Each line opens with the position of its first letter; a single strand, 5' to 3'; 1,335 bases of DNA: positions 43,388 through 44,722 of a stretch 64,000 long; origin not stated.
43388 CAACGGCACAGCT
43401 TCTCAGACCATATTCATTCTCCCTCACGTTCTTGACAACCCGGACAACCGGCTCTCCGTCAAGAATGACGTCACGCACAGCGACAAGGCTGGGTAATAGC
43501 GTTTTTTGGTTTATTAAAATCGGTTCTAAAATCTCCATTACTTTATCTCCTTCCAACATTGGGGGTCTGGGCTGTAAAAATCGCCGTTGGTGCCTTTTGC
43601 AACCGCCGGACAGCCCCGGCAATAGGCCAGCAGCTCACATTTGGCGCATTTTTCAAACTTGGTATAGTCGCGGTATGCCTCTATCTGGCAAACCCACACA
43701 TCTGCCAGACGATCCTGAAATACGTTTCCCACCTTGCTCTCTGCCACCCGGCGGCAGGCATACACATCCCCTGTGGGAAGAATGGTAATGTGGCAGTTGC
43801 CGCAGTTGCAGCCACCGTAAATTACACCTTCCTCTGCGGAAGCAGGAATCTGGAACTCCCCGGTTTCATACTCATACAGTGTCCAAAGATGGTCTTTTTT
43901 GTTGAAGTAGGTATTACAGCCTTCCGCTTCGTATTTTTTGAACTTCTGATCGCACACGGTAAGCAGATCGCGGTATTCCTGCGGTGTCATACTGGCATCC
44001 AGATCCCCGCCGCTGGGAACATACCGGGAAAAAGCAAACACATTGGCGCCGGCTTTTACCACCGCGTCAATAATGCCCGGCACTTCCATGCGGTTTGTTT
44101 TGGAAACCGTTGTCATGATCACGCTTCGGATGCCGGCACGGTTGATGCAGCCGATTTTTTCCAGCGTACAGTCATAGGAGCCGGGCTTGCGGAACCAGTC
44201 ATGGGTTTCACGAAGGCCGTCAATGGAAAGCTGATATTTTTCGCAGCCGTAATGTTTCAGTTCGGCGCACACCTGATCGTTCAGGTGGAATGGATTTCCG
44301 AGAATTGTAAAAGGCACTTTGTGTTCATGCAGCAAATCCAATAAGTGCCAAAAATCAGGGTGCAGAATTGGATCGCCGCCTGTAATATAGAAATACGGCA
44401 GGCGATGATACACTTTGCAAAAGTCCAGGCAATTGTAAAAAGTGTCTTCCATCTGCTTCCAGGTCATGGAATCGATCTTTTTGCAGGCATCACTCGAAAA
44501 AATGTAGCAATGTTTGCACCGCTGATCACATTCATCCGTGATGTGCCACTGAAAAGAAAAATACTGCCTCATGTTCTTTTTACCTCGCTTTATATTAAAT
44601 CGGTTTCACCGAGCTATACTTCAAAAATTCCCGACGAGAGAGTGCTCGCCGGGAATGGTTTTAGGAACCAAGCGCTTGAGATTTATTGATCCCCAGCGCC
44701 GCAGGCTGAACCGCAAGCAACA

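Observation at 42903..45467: ACGX-repeat peptide with radical SAM/SPASM maturase: an uncharacterised RiPP-like cluster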

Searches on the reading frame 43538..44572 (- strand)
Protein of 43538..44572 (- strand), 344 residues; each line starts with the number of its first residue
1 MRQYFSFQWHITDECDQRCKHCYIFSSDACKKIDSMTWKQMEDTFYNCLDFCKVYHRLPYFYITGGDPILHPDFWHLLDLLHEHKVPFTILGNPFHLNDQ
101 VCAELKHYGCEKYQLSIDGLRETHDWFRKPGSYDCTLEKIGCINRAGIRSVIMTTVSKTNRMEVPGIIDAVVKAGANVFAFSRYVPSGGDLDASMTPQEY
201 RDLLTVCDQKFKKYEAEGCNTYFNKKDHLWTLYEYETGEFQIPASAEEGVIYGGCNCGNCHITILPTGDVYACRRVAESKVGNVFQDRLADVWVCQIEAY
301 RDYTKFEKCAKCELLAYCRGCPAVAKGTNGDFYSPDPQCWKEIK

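Call 3: search_protein_families(library=ncbifam, proteins=[window:43538-44572:-], max_evalue=0.01)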
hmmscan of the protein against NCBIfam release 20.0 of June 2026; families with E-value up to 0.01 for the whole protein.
window:43538-44572:- (344 aa): 55 families (the best 25 are shown)
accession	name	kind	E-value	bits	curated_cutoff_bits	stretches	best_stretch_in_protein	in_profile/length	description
TIGR04340.1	rSAM_ACGX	hypoth_equivalog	1.5e-178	593.2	400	1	3-343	1-341/341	radical SAM/SPASM domain protein, ACGX system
TIGR04082.1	rSAM_for_selen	equivalog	9.6e-46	156.6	350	1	4-339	198-515/516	thio(seleno)oxazole modification radical SAM maturase SbtM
TIGR04053.2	TIGR04053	equivalog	7.5e-32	111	395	1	7-340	10-363/366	TIGR04053 family radical SAM/SPASM domain-containing protein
TIGR04545.1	rSAM_ahbD_hemeb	equivalog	2.4e-31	109.4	500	1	8-340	3-336/339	heme b synthase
TIGR04051.1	rSAM_NirJ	equivalog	3.4e-29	101.9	515.45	1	9-340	6-347/354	heme d1 biosynthesis radical SAM protein NirJ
TIGR04054.1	rSAM_NirJ1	equivalog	9.4e-29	100.2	650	1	8-340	39-381/387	putative heme d1 biosynthesis radical SAM protein NirJ1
TIGR04250.1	SCM_rSAM_ScmE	equivalog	1.2e-28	100.1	400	2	8-167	6-161/358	SynChlorMet cassette radical SAM/SPASM protein ScmE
TIGR04303.1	GeoRSP_rSAM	equivalog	1.5e-26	93.8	400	1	6-340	6-325/325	GeoRSP system radical SAM/SPASM protein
TIGR03962.1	mycofact_rSAM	equivalog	5.6e-25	88.2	265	1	7-341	14-333/339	mycofactocin radical SAM maturase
TIGR04055.1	rSAM_NirJ2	equivalog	7.2e-25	88.2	500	2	8-215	3-208/326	putative heme d1 biosynthesis radical SAM protein NirJ2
TIGR04347.1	pseudo_SAM_Halo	equivalog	1.3e-24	87.2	525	1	8-340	41-384/390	TIGR04347 family pseudo-SAM/SPASM protein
TIGR04133.1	rSAM_w_lipo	hypoth_equivalog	4.5e-24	85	425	1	7-322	26-331/350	TIGR04133 family radical SAM/SPASM protein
TIGR04546.1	rSAM_ahbC_deAc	equivalog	1.3e-22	80.1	650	1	8-340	42-384/390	12,18-didecarboxysiroheme deacetylase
TIGR04251.1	SCM_rSAM_ScmF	equivalog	5.1e-18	65.6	400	1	9-187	8-185/353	SynChlorMet cassette radical SAM/SPASM protein ScmF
NF047865.1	rSAM_PapB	equivalog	6.5e-18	65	340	1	7-335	5-330/330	PapB family radical SAM/SPASM ranthipeptide maturase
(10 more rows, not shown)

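Call 4: search_protein_families(library=pfam, proteins=[window:43538-44572:-], max_evalue=0.01)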
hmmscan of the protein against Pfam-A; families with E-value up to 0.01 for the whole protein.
window:43538-44572:- (344 aa): 3 families
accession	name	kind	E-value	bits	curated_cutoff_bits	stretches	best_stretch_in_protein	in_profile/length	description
PF04055.27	Radical_SAM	-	5.6e-19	69.4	29.5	1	11-168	3-163/166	Radical SAM superfamily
PF13186.11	SPASM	-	1.1e-07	32.5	21.5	1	255-321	1-66/67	Iron-sulfur cluster-binding domain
PF13353.11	Fer4_12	-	0.0078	17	22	0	13-85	13-78/137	4Fe-4S single cluster domain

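Call 9: find_homologous_proteins(query=window:43538-44572:-, max_evalue=1e-30)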
Query window:43538-44572:- (344 aa): 3550 proteins with E <= 1e-30 among 4021 candidates; the best 120 are listed.
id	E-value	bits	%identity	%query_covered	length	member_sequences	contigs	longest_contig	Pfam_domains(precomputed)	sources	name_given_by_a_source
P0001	1.8e-219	746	85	100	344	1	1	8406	PF04055.28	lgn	-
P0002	2.1e-219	746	86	99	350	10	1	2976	PF13186.12,PF04055.28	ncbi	-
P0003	3.7e-219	745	86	99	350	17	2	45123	PF13186.12,PF04055.28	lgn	-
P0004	1.6e-216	737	85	100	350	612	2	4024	PF13186.12,PF04055.28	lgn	-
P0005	7.8e-216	734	85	100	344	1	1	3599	PF13186.12,PF04055.28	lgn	-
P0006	1.3e-215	734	85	100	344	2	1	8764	PF13186.12,PF04055.28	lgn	-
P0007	1.9e-215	733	85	100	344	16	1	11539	PF13186.12,PF04055.28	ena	-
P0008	7.6e-214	728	84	100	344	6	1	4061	PF13186.12,PF04055.28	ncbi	-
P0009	1.3e-213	727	85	100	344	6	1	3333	PF13186.12,PF04055.28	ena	-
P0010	1.6e-213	727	84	99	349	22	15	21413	PF13186.12,PF04055.28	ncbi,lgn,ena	-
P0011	3.3e-213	726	84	100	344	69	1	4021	PF13186.12,PF04055.28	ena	-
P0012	2.1e-212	723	84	99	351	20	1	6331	PF13186.12,PF04055.28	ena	-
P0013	1.3e-211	720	84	100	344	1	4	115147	PF13186.12,PF04055.28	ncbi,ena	-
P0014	1.5e-211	720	84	99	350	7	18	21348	PF13186.12,PF04055.28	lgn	-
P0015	3.5e-210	716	83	100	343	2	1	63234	PF13186.12,PF04055.28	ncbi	-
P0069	3.0e-201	686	79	100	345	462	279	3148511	PF13186.12,PF04055.28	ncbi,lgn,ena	-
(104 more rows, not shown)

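Call 16: find_encoding_contigs(protein=window:43538-44572:-, flank=10000, max_places=6)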
Protein window:43538-44572:- (344 aa): no gene with exactly this product is on record in the collection.

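Call 17: find_encoding_contigs(protein=P0069, flank=10000, max_places=6)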
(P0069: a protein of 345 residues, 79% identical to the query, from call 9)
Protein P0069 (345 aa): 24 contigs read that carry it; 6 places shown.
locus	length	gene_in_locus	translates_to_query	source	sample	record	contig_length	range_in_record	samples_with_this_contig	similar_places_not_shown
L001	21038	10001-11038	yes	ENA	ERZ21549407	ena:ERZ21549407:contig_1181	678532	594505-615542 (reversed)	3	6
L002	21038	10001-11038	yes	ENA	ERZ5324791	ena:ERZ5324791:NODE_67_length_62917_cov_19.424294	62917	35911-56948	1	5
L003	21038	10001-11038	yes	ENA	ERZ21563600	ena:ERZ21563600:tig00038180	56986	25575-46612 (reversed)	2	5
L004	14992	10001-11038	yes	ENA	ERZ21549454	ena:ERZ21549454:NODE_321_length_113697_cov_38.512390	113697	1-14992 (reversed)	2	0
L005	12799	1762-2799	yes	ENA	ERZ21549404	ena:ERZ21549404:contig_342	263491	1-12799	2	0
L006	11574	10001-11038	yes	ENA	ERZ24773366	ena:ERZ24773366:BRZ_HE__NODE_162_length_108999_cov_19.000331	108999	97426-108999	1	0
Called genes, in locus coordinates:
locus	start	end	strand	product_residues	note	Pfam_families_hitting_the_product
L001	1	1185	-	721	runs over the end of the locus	PF09508:Lact_bio_phlase, PF17385:LBP_M, PF17386:LBP_C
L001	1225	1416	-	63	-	PF21844:DUF6903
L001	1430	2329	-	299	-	PF00528:BPD_transp_1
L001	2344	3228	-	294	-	PF00528:BPD_transp_1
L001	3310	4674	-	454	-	PF01547:SBP_bac_1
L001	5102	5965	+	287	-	PF02311:AraC_binding, PF07883:Cupin_2, PF00165:HTH_AraC, PF12833:HTH_18, PF00165:HTH_AraC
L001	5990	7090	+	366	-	PF01636:APH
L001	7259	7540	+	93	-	PF02583:Trns_repr_metal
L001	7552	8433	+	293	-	PF00892:EamA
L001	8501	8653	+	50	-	PF12116:SpoIIID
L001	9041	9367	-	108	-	PF01638:HxlR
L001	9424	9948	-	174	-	-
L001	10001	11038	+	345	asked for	PF04055:Radical_SAM, PF13186:SPASM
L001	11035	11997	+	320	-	PF08240:ADH_N, PF00107:ADH_zinc_N, PF13602:ADH_zinc_N_2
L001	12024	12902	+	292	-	PF00037:Fer4 (faint), PF25160:LdpA_Fe-S-bd (faint), PF12838:Fer4_7 (weak), PF13187:Fer4_9, PF13484:Fer4_16 (faint), PF00881:Nitroreductase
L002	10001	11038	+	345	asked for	PF04055:Radical_SAM, PF13186:SPASM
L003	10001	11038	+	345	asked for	PF04055:Radical_SAM, PF13186:SPASM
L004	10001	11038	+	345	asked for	PF04055:Radical_SAM, PF13186:SPASM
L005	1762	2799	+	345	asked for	PF04055:Radical_SAM, PF13186:SPASM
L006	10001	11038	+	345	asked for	PF04055:Radical_SAM, PF13186:SPASM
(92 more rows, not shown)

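Call 19: search_protein_representatives(protein=window:43538-44572:-)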
Query: 344 residues. Proteins with E-value up to 0.001 (for the whole library): 15814; up to 1e-10: 3932; up to 1e-30: 388. The best 150 are listed.
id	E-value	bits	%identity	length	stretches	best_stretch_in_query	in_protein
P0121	1.0e-126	439.4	73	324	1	1-244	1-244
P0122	7.8e-126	436.5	56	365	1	5-341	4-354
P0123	9.1e-117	406.7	74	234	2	168-343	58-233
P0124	9.0e-114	396.8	71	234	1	121-341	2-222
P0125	2.5e-101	355.9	77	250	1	1-188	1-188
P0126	1.1e-97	343.9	74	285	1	92-296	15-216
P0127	6.4e-97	341.3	46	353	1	3-341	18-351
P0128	7.1e-95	334.6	70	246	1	2-190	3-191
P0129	1.7e-93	330.0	48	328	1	7-343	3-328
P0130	6.4e-90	318.3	44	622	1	2-341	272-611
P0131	2.4e-88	313.1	67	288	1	161-343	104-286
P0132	2.1e-86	306.7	45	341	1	3-341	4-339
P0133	6.9e-86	305.0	44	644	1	4-342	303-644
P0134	3.9e-85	302.6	43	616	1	6-341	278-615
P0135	6.8e-84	298.5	46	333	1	3-342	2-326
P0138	1.6e-82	294.0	42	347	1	7-333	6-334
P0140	8.3e-82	291.6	42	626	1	6-343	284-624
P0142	3.7e-81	289.5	45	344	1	4-341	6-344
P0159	8.7e-71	255.3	38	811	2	5-343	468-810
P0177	1.3e-63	231.8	37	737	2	2-341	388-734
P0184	4.1e-60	220.2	36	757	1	6-342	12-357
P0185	1.1e-59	218.8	35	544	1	2-341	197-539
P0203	9.9e-57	209.1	34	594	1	3-340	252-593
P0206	2.0e-56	208.1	33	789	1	7-342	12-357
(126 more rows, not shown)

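Call 22: find_related_loci(query=A2, collection=genome_contigs, flank=8000)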
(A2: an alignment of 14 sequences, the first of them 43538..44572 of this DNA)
Query A2 (344 aa) in genome_contigs; peptide patterns used: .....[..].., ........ (x = any residue, [..] = any of these).
600 stretches matched a pattern (row limit reached: there are more); 585 encode a relative of the query (tblastn E <= 1e-3); the best 80 are kept; 80 distinct loci.
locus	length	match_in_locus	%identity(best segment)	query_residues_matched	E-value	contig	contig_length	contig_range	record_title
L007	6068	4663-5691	85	1-343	0e+0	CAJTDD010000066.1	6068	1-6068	Lachnospiraceae bacterium isolate B50_50_CF_H genome assembly, contig: MGBC000111.66, whole genome shotgun sequence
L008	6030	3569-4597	86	1-343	0e+0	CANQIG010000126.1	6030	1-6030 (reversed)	MAG: uncultured Clostridia bacterium isolate Lapin-028__bin84 genome assembly, contig: Lapin-028__NODE_14208_length_6030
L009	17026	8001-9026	86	1-342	0e+0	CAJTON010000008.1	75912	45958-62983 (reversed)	MAG TPA_asm: uncultured Butyrivibrio sp. isolate MGBC100164 genome assembly, contig: MGBC100164.8, whole genome shotgun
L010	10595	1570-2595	85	1-342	0e+0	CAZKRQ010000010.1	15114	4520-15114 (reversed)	MAG TPA_asm: uncultured Oscillospiraceae bacterium isolate SRP287540_co1_301 genome assembly, contig: NODE_4172_length_1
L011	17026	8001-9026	86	1-342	0e+0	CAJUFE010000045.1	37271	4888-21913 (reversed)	MAG TPA_asm: uncultured Lachnospiraceae bacterium isolate MGBC129933 genome assembly, contig: MGBC129933.45, whole genom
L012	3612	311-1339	85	1-343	0e+0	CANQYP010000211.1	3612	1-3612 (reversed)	MAG: uncultured Lachnospiraceae bacterium isolate Lapin-015__bin17 genome assembly, contig: Lapin-015__NODE_30171_length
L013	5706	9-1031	85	3-343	0e+0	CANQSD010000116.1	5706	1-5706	MAG: uncultured Oscillospiraceae bacterium isolate Lapin-021__bin36 genome assembly, contig: Lapin-021__NODE_17020_lengt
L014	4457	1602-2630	84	1-343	0e+0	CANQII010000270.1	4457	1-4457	MAG: uncultured Oscillospiraceae bacterium isolate Lapin-030__bin59 genome assembly, contig: Lapin-030__NODE_23413_lengt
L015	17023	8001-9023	86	3-343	0e+0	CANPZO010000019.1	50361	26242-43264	MAG: uncultured Clostridia bacterium isolate Lapin-001__bin64 genome assembly, contig: Lapin-001__NODE_933_length_50361_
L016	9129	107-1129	84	2-342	0e+0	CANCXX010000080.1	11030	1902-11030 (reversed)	MAG TPA_asm: uncultured bacterium isolate ERR6760096_bin.74_metawrap_v1.3_MAG genome assembly, contig: ERZ12802846.5405,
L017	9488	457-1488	84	1-344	0e+0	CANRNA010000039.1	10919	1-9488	MAG: uncultured Oscillospiraceae bacterium isolate Lapin-021__bin54 genome assembly, contig: Lapin-021__NODE_6910_length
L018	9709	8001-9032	84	1-344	0e+0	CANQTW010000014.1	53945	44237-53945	MAG: uncultured Oscillospiraceae bacterium isolate Lapin-008__bin55 genome assembly, contig: Lapin-008__NODE_753_length_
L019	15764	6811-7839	84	1-343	0e+0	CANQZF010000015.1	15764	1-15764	MAG: uncultured Oscillospiraceae bacterium isolate Lapin-018__bin66 genome assembly, contig: Lapin-018__NODE_3337_length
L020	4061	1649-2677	84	1-343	0e+0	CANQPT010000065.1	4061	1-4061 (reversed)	MAG: uncultured Clostridia bacterium isolate Lapin-012__bin115 genome assembly, contig: Lapin-012__NODE_19848_length_406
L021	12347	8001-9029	83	1-343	0e+0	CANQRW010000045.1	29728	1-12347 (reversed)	MAG: uncultured Lachnospiraceae bacterium isolate Lapin-023__bin95 genome assembly, contig: Lapin-023__NODE_2112_length_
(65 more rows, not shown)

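Call 39: search_protein_families(library=ncbifam, proteins=[P0122, P0127, P0129, P0130, P0132, P0133, P0135, P0138, P0142, P0159], max_evalue=1e-40)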
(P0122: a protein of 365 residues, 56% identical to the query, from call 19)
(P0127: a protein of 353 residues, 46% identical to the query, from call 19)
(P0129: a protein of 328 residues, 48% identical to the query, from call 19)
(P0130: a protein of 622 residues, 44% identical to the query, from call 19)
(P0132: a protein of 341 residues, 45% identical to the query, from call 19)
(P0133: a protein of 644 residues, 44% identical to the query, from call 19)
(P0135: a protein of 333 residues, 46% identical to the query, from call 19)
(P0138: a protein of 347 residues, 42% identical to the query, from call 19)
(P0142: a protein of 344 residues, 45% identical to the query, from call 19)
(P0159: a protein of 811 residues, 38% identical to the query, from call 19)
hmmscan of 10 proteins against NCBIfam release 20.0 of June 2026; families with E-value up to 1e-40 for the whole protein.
P0122 (365 aa): 2 families
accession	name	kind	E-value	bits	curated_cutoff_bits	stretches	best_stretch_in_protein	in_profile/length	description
TIGR04340.1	rSAM_ACGX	hypoth_equivalog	3e-142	473.9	400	1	3-355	2-340/341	radical SAM/SPASM domain protein, ACGX system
TIGR04082.1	rSAM_for_selen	equivalog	2e-48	165.4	350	1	4-329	199-506/516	thio(seleno)oxazole modification radical SAM maturase SbtM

P0127 (353 aa): 2 families
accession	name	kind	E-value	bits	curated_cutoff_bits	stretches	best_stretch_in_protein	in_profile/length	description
TIGR04340.1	rSAM_ACGX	hypoth_equivalog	8.5e-129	429.6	400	1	20-351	3-339/341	radical SAM/SPASM domain protein, ACGX system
TIGR04082.1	rSAM_for_selen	equivalog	1.2e-62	212.4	350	1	17-349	196-515/516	thio(seleno)oxazole modification radical SAM maturase SbtM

P0129 (328 aa): 2 families
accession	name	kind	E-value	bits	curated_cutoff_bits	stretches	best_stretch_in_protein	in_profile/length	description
TIGR04340.1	rSAM_ACGX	hypoth_equivalog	9.5e-116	386.7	400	1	2-328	4-341/341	radical SAM/SPASM domain protein, ACGX system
TIGR04082.1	rSAM_for_selen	equivalog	2.4e-46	158.6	350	1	3-324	201-515/516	thio(seleno)oxazole modification radical SAM maturase SbtM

P0130 (622 aa): 2 families
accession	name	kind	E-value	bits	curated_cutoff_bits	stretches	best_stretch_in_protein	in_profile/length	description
TIGR04340.1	rSAM_ACGX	hypoth_equivalog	6e-114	380.8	400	1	274-611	2-339/341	radical SAM/SPASM domain protein, ACGX system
TIGR04082.1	rSAM_for_selen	equivalog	3.6e-53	181.1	350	1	273-609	197-515/516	thio(seleno)oxazole modification radical SAM maturase SbtM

P0132 (341 aa): 2 families
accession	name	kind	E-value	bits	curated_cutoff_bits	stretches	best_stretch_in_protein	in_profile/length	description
TIGR04340.1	rSAM_ACGX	hypoth_equivalog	5.2e-119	397.4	400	1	5-339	2-339/341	radical SAM/SPASM domain protein, ACGX system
TIGR04082.1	rSAM_for_selen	equivalog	3.8e-64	217.3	350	1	6-337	199-515/516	thio(seleno)oxazole modification radical SAM maturase SbtM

P0133 (644 aa): 2 families
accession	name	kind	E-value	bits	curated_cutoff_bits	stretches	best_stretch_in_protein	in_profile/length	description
TIGR04340.1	rSAM_ACGX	hypoth_equivalog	4.5e-119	397.6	400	1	304-644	3-340/341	radical SAM/SPASM domain protein, ACGX system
TIGR04082.1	rSAM_for_selen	equivalog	1.1e-55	189.4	350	1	305-641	200-515/516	thio(seleno)oxazole modification radical SAM maturase SbtM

P0135 (333 aa): 2 families
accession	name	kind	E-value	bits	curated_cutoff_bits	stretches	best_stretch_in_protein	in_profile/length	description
TIGR04340.1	rSAM_ACGX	hypoth_equivalog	8.3e-108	360.6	400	1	3-326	2-340/341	radical SAM/SPASM domain protein, ACGX system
TIGR04082.1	rSAM_for_selen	equivalog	6.5e-49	167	350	1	5-323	200-515/516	thio(seleno)oxazole modification radical SAM maturase SbtM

P0138 (347 aa): 1 family
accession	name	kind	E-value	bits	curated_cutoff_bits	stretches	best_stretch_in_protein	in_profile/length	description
TIGR04340.1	rSAM_ACGX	hypoth_equivalog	5.1e-107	358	400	1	5-333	4-330/341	radical SAM/SPASM domain protein, ACGX system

P0142 (344 aa): 2 families
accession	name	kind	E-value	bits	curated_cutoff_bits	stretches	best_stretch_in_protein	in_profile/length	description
TIGR04340.1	rSAM_ACGX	hypoth_equivalog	6.6e-118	393.8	400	1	6-344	2-339/341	radical SAM/SPASM domain protein, ACGX system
TIGR04082.1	rSAM_for_selen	equivalog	1.1e-55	189.4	350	1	6-342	198-515/516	thio(seleno)oxazole modification radical SAM maturase SbtM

P0159 (811 aa): 5 families
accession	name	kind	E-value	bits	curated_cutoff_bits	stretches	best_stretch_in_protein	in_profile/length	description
TIGR04340.1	rSAM_ACGX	hypoth_equivalog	1.4e-100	336.8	400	1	467-810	2-341/341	radical SAM/SPASM domain protein, ACGX system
TIGR04082.1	rSAM_for_selen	equivalog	5.6e-60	203.6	350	1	464-806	195-515/516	thio(seleno)oxazole modification radical SAM maturase SbtM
TIGR04545.1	rSAM_ahbD_hemeb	equivalog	1.9e-45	155.8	500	1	471-807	3-336/339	heme b synthase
TIGR04053.2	TIGR04053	equivalog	1.8e-43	149.2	395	0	468-673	8-208/366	TIGR04053 family radical SAM/SPASM domain-containing protein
TIGR04055.1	rSAM_NirJ2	equivalog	4.2e-42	144.8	500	1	471-806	3-322/326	putative heme d1 biosynthesis radical SAM protein NirJ2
